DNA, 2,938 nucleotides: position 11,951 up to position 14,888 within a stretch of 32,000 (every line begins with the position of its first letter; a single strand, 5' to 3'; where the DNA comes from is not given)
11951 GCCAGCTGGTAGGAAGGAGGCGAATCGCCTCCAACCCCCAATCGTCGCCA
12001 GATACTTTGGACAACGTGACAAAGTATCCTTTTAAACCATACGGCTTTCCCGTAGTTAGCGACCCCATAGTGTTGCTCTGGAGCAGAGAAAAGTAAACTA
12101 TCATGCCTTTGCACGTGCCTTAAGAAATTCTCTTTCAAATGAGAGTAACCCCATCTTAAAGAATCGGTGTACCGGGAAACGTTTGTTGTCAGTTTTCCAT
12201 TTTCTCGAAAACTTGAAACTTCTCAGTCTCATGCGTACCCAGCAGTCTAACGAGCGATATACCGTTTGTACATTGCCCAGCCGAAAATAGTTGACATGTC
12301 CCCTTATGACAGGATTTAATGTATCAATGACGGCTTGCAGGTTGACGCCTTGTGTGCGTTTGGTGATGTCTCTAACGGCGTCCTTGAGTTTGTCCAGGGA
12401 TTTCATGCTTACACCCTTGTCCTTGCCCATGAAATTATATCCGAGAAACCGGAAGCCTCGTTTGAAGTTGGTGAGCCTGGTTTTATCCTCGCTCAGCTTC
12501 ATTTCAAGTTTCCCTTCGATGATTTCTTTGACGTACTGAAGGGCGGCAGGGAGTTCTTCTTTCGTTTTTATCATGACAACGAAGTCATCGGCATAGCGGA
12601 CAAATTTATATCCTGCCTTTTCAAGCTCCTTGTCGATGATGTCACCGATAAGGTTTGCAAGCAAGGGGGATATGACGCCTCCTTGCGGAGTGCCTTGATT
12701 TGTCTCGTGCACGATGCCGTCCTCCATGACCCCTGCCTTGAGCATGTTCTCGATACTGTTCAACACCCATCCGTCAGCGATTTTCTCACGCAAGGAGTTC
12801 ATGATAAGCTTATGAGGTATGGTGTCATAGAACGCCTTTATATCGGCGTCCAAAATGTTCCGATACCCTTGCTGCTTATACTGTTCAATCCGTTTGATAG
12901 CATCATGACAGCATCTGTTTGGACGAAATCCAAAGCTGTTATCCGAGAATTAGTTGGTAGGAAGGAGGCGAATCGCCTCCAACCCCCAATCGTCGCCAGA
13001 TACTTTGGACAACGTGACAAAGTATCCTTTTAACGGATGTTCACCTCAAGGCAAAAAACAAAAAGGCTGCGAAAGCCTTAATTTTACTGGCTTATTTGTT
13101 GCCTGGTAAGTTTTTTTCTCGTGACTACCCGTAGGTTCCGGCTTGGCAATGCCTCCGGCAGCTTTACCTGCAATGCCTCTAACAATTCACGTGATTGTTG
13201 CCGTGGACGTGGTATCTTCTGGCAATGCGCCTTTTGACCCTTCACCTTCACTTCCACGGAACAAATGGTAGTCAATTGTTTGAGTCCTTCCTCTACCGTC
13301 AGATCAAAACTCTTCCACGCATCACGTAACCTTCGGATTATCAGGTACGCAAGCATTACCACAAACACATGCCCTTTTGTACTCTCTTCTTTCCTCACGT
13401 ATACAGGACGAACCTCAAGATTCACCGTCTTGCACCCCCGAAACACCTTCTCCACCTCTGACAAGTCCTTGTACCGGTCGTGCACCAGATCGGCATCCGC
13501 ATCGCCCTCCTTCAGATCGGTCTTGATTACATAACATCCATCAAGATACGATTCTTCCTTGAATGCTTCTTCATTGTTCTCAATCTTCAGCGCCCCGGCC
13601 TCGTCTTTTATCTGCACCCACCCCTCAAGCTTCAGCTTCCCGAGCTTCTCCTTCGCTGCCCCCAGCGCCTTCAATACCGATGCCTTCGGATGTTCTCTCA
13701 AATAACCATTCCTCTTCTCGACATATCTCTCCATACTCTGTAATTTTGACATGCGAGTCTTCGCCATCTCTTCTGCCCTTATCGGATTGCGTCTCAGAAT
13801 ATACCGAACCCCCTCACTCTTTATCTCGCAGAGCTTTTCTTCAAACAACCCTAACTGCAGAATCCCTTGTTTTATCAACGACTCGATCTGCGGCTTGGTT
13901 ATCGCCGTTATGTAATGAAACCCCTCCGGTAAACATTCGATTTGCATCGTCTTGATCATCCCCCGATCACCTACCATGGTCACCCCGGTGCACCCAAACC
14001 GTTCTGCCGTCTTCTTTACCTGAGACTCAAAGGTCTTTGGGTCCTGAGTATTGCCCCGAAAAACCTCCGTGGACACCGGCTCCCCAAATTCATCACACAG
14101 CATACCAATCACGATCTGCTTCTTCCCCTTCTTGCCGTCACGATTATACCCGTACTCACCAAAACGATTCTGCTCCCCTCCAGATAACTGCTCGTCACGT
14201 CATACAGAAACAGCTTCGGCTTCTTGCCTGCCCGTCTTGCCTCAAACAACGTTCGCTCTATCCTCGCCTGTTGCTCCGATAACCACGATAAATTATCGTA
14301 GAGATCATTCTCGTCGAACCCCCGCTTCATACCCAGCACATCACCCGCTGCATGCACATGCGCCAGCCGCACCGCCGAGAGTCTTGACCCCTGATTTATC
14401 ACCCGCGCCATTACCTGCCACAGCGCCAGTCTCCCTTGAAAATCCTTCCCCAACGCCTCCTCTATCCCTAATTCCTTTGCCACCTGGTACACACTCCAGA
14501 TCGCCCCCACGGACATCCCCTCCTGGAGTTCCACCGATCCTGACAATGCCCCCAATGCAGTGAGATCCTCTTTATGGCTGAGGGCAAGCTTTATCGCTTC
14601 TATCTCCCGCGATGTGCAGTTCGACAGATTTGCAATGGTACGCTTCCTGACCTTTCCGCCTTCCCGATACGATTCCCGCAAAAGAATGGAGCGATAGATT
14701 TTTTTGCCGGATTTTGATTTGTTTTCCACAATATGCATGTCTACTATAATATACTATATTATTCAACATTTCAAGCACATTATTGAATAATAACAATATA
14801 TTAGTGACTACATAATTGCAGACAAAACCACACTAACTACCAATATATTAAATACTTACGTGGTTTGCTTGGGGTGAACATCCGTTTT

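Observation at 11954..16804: Head-to-tail triplication of exactly 998 bp of a group II intron, each joint fusing the intron 3' terminus to the same nucleotide inside its own RT ORF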

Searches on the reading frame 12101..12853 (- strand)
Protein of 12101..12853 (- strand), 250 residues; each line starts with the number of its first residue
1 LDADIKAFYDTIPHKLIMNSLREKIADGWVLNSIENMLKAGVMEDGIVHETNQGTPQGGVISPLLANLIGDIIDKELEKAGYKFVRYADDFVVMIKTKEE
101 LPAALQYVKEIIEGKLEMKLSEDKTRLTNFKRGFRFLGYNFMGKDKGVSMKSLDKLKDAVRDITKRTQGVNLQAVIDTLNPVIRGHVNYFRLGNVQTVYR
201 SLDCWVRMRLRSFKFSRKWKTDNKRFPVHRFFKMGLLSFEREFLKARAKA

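Call 6: search_protein_families(library=pfam, proteins=[window:12104-12853:-], max_evalue=0.01)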
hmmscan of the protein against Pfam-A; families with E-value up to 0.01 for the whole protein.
window:12104-12853:- (250 aa): 2 families
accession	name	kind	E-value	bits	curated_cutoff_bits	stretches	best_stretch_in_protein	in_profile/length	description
PF00078.32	RVT_1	-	4.4e-25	89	29.6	1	2-141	72-205/205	Reverse transcriptase (RNA-dependent DNA polymerase)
PF08388.16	GIIM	-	6.7e-17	61.7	23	1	154-225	2-73/80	Group II intron, maturase-specific domain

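Call 55: find_encoding_contigs(protein=window:12101-12853:-, flank=6000, max_places=6)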
Protein window:12101-12853:- (250 aa): no gene with exactly this product is on record in the collection.

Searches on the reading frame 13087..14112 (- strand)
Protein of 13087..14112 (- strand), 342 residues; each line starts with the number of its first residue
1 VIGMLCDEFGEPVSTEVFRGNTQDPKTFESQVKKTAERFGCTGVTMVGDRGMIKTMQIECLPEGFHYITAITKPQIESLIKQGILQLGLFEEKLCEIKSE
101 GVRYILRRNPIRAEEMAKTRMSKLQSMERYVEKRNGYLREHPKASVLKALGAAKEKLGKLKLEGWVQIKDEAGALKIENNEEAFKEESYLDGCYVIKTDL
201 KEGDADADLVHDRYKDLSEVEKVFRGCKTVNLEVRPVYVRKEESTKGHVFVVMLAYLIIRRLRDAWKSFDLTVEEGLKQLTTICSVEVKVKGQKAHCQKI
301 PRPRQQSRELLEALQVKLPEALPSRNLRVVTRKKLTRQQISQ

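Call 6: search_protein_families(library=pfam, proteins=[window:13087-14112:-], max_evalue=0.01)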
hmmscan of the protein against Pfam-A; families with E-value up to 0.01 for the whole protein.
window:13087-14112:- (342 aa): 0 families

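Call 51: search_protein_families(library=ncbifam, proteins=[window:13087-14112:-], max_evalue=0.001)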
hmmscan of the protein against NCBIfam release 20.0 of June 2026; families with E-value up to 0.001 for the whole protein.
window:13087-14112:- (342 aa): 1 family
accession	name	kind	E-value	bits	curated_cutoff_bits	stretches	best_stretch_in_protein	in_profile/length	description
NF033559.2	transpos_IS1634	equivalog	4.8e-57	194.1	100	1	1-317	168-482/483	IS1634 family transposase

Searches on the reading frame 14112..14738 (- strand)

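Call 6: search_protein_families(library=pfam, proteins=[window:14112-14738:-], max_evalue=0.01)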
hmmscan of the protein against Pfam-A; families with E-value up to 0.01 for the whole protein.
window:14112-14738:- (209 aa): 0 families

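Call 51: search_protein_families(library=ncbifam, proteins=[window:14112-14738:-], max_evalue=0.001)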
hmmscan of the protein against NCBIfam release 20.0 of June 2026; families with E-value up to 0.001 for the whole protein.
window:14112-14738:- (209 aa): 1 family
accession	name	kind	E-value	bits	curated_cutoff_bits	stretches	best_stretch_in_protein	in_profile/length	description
NF033559.2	transpos_IS1634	equivalog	2.8e-17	62.9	100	1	30-208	1-158/483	IS1634 family transposase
